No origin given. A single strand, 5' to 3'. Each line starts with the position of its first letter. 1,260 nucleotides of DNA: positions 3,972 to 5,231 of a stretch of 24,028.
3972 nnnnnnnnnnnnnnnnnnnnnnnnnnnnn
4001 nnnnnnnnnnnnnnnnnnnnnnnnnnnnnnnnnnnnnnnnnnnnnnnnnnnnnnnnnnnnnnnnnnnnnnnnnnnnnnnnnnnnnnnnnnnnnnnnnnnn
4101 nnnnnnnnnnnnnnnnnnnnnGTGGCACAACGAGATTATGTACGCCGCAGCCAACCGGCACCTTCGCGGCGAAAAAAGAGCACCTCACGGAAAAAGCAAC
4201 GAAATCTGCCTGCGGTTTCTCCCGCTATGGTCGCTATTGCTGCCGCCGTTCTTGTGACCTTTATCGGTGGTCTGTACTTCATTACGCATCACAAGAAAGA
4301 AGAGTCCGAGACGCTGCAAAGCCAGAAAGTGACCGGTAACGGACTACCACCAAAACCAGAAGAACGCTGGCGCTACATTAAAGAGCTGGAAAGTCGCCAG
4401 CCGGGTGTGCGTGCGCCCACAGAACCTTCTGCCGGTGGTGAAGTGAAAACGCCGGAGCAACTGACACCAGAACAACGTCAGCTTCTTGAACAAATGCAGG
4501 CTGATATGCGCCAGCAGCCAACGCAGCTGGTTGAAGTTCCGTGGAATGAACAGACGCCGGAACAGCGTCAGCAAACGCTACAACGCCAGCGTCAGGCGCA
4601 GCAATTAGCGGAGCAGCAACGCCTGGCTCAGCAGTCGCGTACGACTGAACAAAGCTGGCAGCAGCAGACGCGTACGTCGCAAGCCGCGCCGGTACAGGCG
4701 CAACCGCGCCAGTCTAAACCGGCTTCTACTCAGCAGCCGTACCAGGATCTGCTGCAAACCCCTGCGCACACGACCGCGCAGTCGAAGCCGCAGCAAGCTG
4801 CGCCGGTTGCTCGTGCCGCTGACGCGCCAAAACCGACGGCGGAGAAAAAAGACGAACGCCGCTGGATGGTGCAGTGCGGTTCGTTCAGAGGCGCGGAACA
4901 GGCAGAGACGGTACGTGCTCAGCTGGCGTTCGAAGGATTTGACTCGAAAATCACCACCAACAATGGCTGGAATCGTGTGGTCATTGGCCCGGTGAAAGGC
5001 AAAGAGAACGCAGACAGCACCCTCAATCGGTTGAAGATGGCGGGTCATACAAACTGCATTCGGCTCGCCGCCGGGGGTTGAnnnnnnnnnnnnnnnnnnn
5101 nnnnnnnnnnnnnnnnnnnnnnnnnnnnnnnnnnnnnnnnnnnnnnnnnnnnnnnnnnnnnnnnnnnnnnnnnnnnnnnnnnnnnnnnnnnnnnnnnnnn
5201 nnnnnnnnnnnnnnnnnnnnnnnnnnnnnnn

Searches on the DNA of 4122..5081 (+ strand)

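Call 5: search_dna_similar(query=window:4122-5081:+, collection=ecoli_genomes, mode=near, rows=spread, max_rows=40)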
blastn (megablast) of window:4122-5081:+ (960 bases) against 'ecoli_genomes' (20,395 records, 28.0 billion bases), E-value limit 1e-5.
Records with a match: 5426; places in all: 5427; records where one place covers at least 80% of the query: 5426.
Genomes with a match: 5426 of 5426; with a place that covers at least 80% of the query: 5426. Places per genome that has any: lowest 1, median 1, highest 2. On chromosomes: 5425 places; on plasmids: 2.
Best place of each record, by identity: >=99% 1569; 95-99% 3834; 90-95% 5; 80-90% 18.
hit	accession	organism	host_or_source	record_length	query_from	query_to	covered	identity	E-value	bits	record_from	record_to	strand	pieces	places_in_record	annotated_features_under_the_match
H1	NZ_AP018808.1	Escherichia coli strain E2865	Bos taurus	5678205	1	960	100%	100.0%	0e+0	1773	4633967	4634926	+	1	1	ftsN: cell division protein FtsN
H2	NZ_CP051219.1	Escherichia coli strain SFE8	swine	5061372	1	960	100%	100.0%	0e+0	1773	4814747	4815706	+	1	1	ftsN: cell division protein FtsN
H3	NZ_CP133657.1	Escherichia coli strain CEC15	rodents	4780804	1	960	100%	100.0%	0e+0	1773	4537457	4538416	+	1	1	ftsN: cell division protein FtsN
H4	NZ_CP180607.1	Escherichia coli strain PS1Thumoskin9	Homo sapiens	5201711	1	960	100%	100.0%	0e+0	1773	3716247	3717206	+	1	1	ftsN: cell division protein FtsN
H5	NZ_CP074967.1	Escherichia coli strain 00_3230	Homo sapiens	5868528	1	960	100%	100.0%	0e+0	1773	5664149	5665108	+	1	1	ftsN: cell division protein FtsN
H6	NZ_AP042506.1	Escherichia coli strain OkiPb01680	bovine feces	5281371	1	960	100%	100.0%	0e+0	1773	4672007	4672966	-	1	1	ftsN: cell division protein FtsN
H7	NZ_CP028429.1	Escherichia coli strain RM9131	Bos taurus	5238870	1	960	100%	99.9%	0e+0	1768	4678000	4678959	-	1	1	ftsN: cell division protein FtsN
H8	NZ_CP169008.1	Escherichia coli strain UTAK-13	Veal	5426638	1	960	100%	99.9%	0e+0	1768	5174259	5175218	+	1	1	ftsN: cell division protein FtsN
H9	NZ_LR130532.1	Escherichia coli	Homo sapiens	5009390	1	960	100%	99.9%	0e+0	1768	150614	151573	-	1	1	ftsN: cell division protein FtsN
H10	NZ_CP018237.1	Escherichia coli strain 155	missing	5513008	1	960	100%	99.1%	0e+0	1724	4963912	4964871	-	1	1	ftsN: cell division protein FtsN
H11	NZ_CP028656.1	Escherichia coli strain 121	cattle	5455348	1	960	100%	99.1%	0e+0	1724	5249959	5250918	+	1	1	ftsN: cell division protein FtsN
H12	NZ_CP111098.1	Escherichia coli strain RM6067W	Spinacia oleracea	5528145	1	960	100%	99.1%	0e+0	1724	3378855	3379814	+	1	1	ftsN: cell division protein FtsN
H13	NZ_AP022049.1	Escherichia coli strain WP4-S17-ESBL-08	-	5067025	1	960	100%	99.0%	0e+0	1718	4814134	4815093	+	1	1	ftsN: cell division protein FtsN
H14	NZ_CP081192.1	Escherichia coli strain EC1722-1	Homo sapiens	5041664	1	960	100%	99.0%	0e+0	1718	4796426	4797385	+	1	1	ftsN: cell division protein FtsN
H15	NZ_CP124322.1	Escherichia coli strain AVS0717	wastewater treatment plant efflux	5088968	1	960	100%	99.0%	0e+0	1718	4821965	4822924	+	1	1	ftsN: cell division protein FtsN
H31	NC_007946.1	Escherichia coli UTI89 strain UTI89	-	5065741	1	960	100%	98.8%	0e+0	1707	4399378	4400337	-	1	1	ftsN: cell division protein FtsN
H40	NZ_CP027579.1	Escherichia coli strain 2013C-4282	Homo sapiens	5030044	1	960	100%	87.9%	0e+0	1114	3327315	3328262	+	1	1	ftsN: cell division protein FtsN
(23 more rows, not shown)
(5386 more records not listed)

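Call 15: get_annotated_region(hit=H40, flank=4000)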
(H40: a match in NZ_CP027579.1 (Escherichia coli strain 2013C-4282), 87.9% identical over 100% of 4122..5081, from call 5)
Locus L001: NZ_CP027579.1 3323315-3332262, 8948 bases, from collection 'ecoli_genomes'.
description: Escherichia coli strain 2013C-4282 chromosome, complete genome
organism: Escherichia coli strain 2013C-4282 (NCBI taxid 562)
replicon: chromosome; assembly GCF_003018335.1
host: Homo sapiens; source: stool; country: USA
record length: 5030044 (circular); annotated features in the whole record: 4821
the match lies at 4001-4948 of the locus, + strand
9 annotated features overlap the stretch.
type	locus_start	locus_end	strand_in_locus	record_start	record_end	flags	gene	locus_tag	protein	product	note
CDS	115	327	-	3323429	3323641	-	rpmE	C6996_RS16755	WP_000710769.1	50S ribosomal protein L31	-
CDS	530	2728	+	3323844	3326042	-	priA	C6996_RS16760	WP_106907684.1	primosomal protein N'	-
CDS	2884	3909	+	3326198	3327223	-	cytR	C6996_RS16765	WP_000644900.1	DNA-binding transcriptional regulator CytR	-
CDS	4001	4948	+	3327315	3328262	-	ftsN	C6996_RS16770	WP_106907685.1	cell division protein FtsN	-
CDS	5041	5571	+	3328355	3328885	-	hslV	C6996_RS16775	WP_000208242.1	ATP-dependent protease subunit HslV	-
CDS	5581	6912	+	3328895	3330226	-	hslU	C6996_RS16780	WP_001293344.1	HslU--HslV peptidase ATPase subunit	-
CDS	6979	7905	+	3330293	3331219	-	menA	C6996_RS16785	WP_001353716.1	1,4-dihydroxy-2-naphthoate polyprenyltransferase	-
CDS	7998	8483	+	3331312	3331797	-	rraA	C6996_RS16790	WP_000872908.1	ribonuclease E activity regulator RraA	-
CDS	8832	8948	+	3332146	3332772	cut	-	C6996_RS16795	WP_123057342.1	hypothetical protein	-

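Call 41: search_dna_similar(query=window:4431-4580:+, collection=ecoli_genomes, mode=near, rows=spread, max_rows=25)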
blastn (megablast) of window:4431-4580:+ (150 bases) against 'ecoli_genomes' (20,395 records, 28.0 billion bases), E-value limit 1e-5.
Records with a match: 5426; places in all: 5427; records where one place covers at least 80% of the query: 5422.
Genomes with a match: 5426 of 5426; with a place that covers at least 80% of the query: 5422. Places per genome that has any: lowest 1, median 1, highest 2. On chromosomes: 5425 places; on plasmids: 2.
Best place of each record, by identity: >=99% 3444; 95-99% 1980; 90-95% 2.
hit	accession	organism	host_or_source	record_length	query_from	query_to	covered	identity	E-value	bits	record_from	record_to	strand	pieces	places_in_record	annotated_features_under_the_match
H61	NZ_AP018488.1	Escherichia coli O157:H7 strain PV15-279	Homo sapiens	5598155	1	150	100%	100.0%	6e-72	278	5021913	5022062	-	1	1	ftsN: cell division protein FtsN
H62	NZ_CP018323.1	Escherichia coli strain KSC9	porcine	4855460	1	150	100%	100.0%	6e-72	278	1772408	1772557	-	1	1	ftsN: cell division protein FtsN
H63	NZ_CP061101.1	Escherichia coli strain 1EC213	Homo sapiens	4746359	1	150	100%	100.0%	6e-72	278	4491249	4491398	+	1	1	ftsN: cell division protein FtsN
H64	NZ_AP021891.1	Escherichia coli strain 2017.01.04CC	Homo sapiens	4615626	1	150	100%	100.0%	6e-72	278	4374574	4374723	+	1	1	ftsN: cell division protein FtsN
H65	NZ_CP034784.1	Escherichia coli strain ECZP248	feces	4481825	1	150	100%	100.0%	6e-72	278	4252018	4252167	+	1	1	ftsN: cell division protein FtsN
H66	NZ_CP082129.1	Escherichia coli strain NDM_11.16372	Homo sapiens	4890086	1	150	100%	100.0%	6e-72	278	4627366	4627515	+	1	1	ftsN: cell division protein FtsN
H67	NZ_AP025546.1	Escherichia coli strain LR-06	Homo sapiens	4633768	1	150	100%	100.0%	6e-72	278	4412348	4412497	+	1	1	ftsN: cell division protein FtsN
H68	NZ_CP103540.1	Escherichia coli strain 5264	Homo sapiens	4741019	1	150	100%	100.0%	6e-72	278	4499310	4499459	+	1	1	ftsN: cell division protein FtsN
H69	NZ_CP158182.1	Escherichia coli strain EC0885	Homo sapiens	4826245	1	150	100%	100.0%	6e-72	278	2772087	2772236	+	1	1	ftsN: cell division protein FtsN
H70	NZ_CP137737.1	Escherichia coli strain HNSQ2209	pig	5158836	1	150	100%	100.0%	6e-72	278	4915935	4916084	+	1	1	ftsN: cell division protein FtsN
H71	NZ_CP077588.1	Escherichia coli O111:H8 strain 7-15 45A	bovine feces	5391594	1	150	100%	100.0%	6e-72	278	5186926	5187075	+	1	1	ftsN: cell division protein FtsN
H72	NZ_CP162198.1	Escherichia coli strain STK39-3-E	Coriander, import product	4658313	1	150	100%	100.0%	6e-72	278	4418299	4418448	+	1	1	ftsN: cell division protein FtsN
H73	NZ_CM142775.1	Escherichia coli strain GPEC1366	chicken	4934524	1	150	100%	100.0%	6e-72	278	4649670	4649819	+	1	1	ftsN: cell division protein FtsN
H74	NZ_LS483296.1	Escherichia coli strain NCTC9966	missing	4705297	1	150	100%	100.0%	6e-72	278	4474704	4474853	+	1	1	ftsN: cell division protein FtsN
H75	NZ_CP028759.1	Escherichia coli strain A15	Otter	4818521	1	150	100%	99.3%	3e-70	272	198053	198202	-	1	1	ftsN: cell division protein FtsN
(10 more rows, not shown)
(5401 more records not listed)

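Call 42: search_dna_similar(query=window:4561-4710:+, collection=ecoli_genomes, mode=near, rows=spread, max_rows=25)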
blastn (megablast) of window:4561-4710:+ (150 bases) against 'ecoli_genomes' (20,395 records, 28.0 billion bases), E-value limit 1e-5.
Records with a match: 5407; places in all: 5408; records where one place covers at least 80% of the query: 5402.
Genomes with a match: 5407 of 5426; with a place that covers at least 80% of the query: 5402. Places per genome that has any: lowest 1, median 1, highest 2. On chromosomes: 5406 places; on plasmids: 2.
Best place of each record, by identity: >=99% 1771; 95-99% 3636.
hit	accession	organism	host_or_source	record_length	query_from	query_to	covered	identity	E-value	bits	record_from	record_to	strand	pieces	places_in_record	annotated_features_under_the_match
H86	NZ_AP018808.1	Escherichia coli strain E2865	Bos taurus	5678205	1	150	100%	100.0%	6e-72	278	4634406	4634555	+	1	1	ftsN: cell division protein FtsN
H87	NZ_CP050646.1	Escherichia coli strain PapM-36-2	Papio papio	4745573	1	150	100%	100.0%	6e-72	278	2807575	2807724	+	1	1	ftsN: cell division protein FtsN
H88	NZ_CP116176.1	Escherichia coli strain DETEC-E601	sink countertop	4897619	1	150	100%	100.0%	6e-72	278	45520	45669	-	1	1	ftsN: cell division protein FtsN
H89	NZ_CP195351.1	Escherichia coli strain 24AR0357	Homo sapiens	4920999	1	150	100%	100.0%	6e-72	278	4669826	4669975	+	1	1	ftsN: cell division protein FtsN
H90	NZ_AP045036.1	Escherichia coli strain TK3889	calf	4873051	1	150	100%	100.0%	6e-72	278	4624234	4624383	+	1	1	ftsN: cell division protein FtsN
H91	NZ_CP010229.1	Escherichia coli strain S10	not applicable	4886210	1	150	100%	99.3%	3e-70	272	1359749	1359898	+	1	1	ftsN: cell division protein FtsN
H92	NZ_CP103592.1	Escherichia coli O25b:H4-ST131 strain 4224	Homo sapiens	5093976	1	150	100%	99.3%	3e-70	272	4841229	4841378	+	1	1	ftsN: cell division protein FtsN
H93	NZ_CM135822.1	Escherichia coli strain FXCREC028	Homo sapiens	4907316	1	150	100%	99.3%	3e-70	272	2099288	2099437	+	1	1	ftsN: cell division protein FtsN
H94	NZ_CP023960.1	Escherichia coli strain FDAARGOS_448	Homo sapiens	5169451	1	150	100%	98.7%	1e-68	267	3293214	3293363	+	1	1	ftsN: cell division protein FtsN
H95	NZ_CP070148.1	Escherichia coli strain FDAARGOS_1297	Homo sapiens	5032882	1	150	100%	98.7%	1e-68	267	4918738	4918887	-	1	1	ftsN: cell division protein FtsN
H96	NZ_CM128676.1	Escherichia coli strain EC100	blood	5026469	1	150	100%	98.7%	1e-68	267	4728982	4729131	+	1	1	ftsN: cell division protein FtsN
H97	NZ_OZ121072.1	Escherichia coli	Homo sapiens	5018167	1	150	100%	98.7%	1e-68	267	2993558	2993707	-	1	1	ftsN: cell division protein FtsN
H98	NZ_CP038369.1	Escherichia coli O157:H7 strain F6321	beef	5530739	1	150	100%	98.0%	6e-67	261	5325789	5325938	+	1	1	ftsN: cell division protein FtsN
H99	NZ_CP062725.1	Escherichia coli O157:H7 strain Z1813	Homo sapiens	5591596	1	150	100%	98.0%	6e-67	261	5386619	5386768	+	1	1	ftsN: cell division protein FtsN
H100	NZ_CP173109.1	Escherichia coli strain Xuzhou21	Homo sapiens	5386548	1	150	100%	98.0%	6e-67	261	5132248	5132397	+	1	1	ftsN: cell division protein FtsN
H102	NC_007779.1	Escherichia coli str. K-12 substr. W3110 strain K-12 ...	-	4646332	1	150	100%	97.3%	3e-65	255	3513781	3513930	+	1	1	ftsN: cell division protein FtsN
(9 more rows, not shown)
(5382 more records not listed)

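Call 43: search_dna_similar(query=window:4691-4850:+, collection=ecoli_genomes, mode=near, rows=spread, max_rows=25)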
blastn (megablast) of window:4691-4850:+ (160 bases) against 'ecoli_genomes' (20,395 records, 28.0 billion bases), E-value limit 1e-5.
Records with a match: 5413; places in all: 5414; records where one place covers at least 80% of the query: 5407.
Genomes with a match: 5413 of 5426; with a place that covers at least 80% of the query: 5407. Places per genome that has any: lowest 1, median 1, highest 2. On chromosomes: 5412 places; on plasmids: 2.
Best place of each record, by identity: >=99% 2872; 95-99% 2535; 80-90% 6.
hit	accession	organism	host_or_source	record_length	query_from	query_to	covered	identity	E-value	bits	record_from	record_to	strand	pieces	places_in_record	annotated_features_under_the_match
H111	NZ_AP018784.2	Escherichia coli strain SK1144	-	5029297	1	160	100%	100.0%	2e-77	296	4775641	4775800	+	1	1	ftsN: cell division protein FtsN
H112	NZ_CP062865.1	Escherichia coli O39:H21 strain Res13-Lact-PEB08-01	Sus scrofa domesticus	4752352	1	160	100%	100.0%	2e-77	296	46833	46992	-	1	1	ftsN: cell division protein FtsN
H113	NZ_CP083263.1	Escherichia coli strain JNU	Environmental waters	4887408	1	160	100%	100.0%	2e-77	296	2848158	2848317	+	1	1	ftsN: cell division protein FtsN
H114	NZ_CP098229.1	Escherichia coli strain XJ55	bovine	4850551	1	160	100%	100.0%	2e-77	296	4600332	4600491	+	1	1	ftsN: cell division protein FtsN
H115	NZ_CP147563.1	Escherichia coli strain GN04204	Homo sapiens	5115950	1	160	100%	100.0%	2e-77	296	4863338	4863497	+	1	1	ftsN: cell division protein FtsN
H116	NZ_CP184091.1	Escherichia coli strain AZ184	Homo sapiens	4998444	1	160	100%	100.0%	2e-77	296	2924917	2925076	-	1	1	ftsN: cell division protein FtsN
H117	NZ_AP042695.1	Escherichia coli strain OkiPb01715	bovine feces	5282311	1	160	100%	100.0%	2e-77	296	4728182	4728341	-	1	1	ftsN: cell division protein FtsN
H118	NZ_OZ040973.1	Escherichia coli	-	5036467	1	160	100%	100.0%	2e-77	296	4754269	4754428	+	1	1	ftsN: cell division protein FtsN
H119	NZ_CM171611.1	Escherichia coli strain GXU-23-25-310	dairy water buffaloes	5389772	1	160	100%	100.0%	2e-77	296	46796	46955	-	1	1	ftsN: cell division protein FtsN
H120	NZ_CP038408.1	Escherichia coli O157:H7 strain 86-24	Homo sapiens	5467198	1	160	100%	99.4%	9e-76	291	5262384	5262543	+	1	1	ftsN: cell division protein FtsN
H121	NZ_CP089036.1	Escherichia coli O157:H7 strain 7386WT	not applicable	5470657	1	160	100%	99.4%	9e-76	291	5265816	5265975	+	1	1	ftsN: cell division protein FtsN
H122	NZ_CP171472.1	Escherichia coli strain 1070/13 pAA-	Homo sapiens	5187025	1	160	100%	99.4%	9e-76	291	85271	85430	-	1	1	ftsN: cell division protein FtsN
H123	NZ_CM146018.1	Escherichia coli strain XPFI_3_2_complete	Tool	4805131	1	160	100%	99.4%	9e-76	291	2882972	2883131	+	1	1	ftsN: cell division protein FtsN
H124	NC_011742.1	Escherichia coli S88 strain S88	-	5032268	1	160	100%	98.8%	4e-74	285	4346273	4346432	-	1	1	ftsN: cell division protein FtsN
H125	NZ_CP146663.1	Escherichia coli strain MS 110-3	Homo sapiens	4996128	1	160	100%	98.8%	4e-74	285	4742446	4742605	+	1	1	ftsN: cell division protein FtsN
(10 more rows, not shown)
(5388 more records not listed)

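Call 44: search_dna_similar(query=L001:4001-4948:+, collection=ecoli_genomes, mode=near, rows=best, max_rows=32)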
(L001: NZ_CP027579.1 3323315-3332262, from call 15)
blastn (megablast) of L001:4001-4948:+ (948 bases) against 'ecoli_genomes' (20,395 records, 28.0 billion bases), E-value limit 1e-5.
Records with a match: 5426; places in all: 5427; records where one place covers at least 80% of the query: 5422.
Genomes with a match: 5426 of 5426; with a place that covers at least 80% of the query: 5422. Places per genome that has any: lowest 1, median 1, highest 2. On chromosomes: 5425 places; on plasmids: 2.
Best place of each record, by identity: >=99% 13; 95-99% 6; 90-95% 278; 80-90% 5129.
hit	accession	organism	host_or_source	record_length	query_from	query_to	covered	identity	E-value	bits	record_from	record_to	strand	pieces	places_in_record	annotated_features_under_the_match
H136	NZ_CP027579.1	Escherichia coli strain 2013C-4282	Homo sapiens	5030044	1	948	100%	100.0%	0e+0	1751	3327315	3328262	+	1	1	ftsN: cell division protein FtsN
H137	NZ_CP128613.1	Escherichia coli strain WL297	Homo sapiens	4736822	1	948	100%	99.9%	0e+0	1746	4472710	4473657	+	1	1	ftsN: cell division protein FtsN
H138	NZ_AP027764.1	Escherichia coli strain 2017-02-2CC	Homo sapiens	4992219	1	948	100%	99.6%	0e+0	1729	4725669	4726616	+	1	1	ftsN: cell division protein FtsN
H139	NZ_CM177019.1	Escherichia coli strain RMDEC465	Homo sapiens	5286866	1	948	100%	99.4%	0e+0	1718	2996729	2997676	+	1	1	ftsN: cell division protein FtsN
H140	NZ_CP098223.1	Escherichia coli strain Z0117EC0005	Canis lupus familiaris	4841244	1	948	100%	99.1%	0e+0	1701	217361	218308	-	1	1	ftsN: cell division protein FtsN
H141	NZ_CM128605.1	Escherichia coli strain E200086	Homo sapiens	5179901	1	948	100%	99.1%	0e+0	1701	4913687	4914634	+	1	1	ftsN: cell division protein FtsN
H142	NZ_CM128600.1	Escherichia coli strain E400634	Homo sapiens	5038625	1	948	100%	99.1%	0e+0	1701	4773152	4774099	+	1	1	ftsN: cell division protein FtsN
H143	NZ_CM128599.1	Escherichia coli strain E500002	Homo sapiens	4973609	1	948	100%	99.1%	0e+0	1701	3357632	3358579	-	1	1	ftsN: cell division protein FtsN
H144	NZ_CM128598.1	Escherichia coli strain E600003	Homo sapiens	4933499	1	948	100%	99.1%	0e+0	1701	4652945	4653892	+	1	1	ftsN: cell division protein FtsN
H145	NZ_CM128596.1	Escherichia coli strain 100117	Homo sapiens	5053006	1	948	100%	99.1%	0e+0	1701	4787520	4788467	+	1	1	ftsN: cell division protein FtsN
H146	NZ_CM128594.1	Escherichia coli strain 100248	Homo sapiens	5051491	1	948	100%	99.1%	0e+0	1701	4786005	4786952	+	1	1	ftsN: cell division protein FtsN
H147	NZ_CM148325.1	Escherichia coli strain 24A16CRGN010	Homo sapiens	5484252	1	948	100%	99.1%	0e+0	1701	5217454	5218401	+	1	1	ftsN: cell division protein FtsN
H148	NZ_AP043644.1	Escherichia coli strain AST85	Homo sapiens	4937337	1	948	100%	99.1%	0e+0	1701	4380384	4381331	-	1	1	ftsN: cell division protein FtsN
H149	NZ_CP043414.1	Escherichia coli strain EC42405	bovine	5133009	1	948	100%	98.7%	0e+0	1685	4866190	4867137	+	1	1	ftsN: cell division protein FtsN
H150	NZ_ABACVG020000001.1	Escherichia coli strain 2020CK-00188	Homo sapiens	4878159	1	948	100%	98.3%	0e+0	1663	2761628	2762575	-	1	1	ftsN: cell division protein FtsN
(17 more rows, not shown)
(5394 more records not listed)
